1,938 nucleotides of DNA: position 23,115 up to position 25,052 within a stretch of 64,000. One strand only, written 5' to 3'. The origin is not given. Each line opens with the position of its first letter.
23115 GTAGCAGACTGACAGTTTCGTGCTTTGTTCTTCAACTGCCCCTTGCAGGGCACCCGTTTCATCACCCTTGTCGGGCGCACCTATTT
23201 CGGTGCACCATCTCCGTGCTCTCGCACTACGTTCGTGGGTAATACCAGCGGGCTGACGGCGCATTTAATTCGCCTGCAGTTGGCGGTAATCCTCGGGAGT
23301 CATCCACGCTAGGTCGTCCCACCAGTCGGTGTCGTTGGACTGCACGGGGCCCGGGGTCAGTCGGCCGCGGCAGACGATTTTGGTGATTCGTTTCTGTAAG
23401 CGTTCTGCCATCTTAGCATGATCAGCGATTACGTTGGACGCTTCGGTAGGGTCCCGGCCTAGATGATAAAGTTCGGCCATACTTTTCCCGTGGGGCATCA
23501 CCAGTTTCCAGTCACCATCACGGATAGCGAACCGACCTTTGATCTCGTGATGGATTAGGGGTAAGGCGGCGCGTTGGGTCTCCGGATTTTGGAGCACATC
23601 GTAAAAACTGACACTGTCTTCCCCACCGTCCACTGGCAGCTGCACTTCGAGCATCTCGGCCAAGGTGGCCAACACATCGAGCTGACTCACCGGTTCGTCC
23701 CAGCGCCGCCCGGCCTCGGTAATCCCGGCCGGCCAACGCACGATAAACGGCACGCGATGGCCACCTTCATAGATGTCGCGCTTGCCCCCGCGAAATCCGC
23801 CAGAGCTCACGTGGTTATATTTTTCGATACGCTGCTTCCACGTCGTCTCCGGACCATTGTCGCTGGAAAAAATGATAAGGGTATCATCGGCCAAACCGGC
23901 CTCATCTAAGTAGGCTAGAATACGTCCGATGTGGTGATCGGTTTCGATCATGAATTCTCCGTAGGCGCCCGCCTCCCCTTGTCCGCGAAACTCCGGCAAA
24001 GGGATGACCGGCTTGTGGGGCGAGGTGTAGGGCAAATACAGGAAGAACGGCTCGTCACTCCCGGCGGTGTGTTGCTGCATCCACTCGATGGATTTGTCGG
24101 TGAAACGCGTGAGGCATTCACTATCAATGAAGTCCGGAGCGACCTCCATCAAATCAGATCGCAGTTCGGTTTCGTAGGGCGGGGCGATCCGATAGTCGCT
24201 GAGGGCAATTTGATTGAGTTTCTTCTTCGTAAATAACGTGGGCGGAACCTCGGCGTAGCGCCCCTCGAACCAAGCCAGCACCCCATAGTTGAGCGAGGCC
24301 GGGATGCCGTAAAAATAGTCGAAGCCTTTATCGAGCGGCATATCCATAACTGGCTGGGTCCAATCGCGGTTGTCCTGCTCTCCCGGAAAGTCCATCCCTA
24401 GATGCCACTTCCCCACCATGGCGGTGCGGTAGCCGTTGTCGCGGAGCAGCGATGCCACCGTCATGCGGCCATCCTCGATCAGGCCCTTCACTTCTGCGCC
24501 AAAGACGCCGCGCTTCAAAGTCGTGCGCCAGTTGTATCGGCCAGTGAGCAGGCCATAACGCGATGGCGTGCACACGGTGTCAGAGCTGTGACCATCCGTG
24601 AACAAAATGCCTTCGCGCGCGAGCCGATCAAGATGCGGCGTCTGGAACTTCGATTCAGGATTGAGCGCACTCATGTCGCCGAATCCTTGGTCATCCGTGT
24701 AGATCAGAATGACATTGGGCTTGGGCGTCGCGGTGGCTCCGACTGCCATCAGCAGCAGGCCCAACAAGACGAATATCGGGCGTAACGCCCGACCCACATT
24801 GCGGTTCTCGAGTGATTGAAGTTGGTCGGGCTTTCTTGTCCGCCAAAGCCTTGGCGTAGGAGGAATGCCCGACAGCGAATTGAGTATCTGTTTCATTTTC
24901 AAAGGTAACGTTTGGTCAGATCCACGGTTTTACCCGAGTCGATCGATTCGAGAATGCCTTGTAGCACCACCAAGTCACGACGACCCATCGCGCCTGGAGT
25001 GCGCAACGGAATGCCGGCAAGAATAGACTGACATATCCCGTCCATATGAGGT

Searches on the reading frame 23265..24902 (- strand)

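Call 45: search_protein_families(library=pfam, proteins=[window:23265-24902:-], max_evalue=0.00001)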
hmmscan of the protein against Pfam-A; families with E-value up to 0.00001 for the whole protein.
window:23265-24902:- (545 aa): 3 families
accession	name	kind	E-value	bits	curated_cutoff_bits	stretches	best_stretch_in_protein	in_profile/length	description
PF00884.28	Sulfatase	-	3e-53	181.5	25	1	62-418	1-299/301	Sulfatase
PF16347.10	SGSH_C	-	2.1e-12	47.9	29.3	1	374-508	8-150/154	N-sulphoglucosamine sulphohydrolase, C-terminal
PF01663.27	Phosphodiest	-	9.2e-06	25.9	23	0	316-361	186-231/342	Type I phosphodiesterase / nucleotide pyrophosphatase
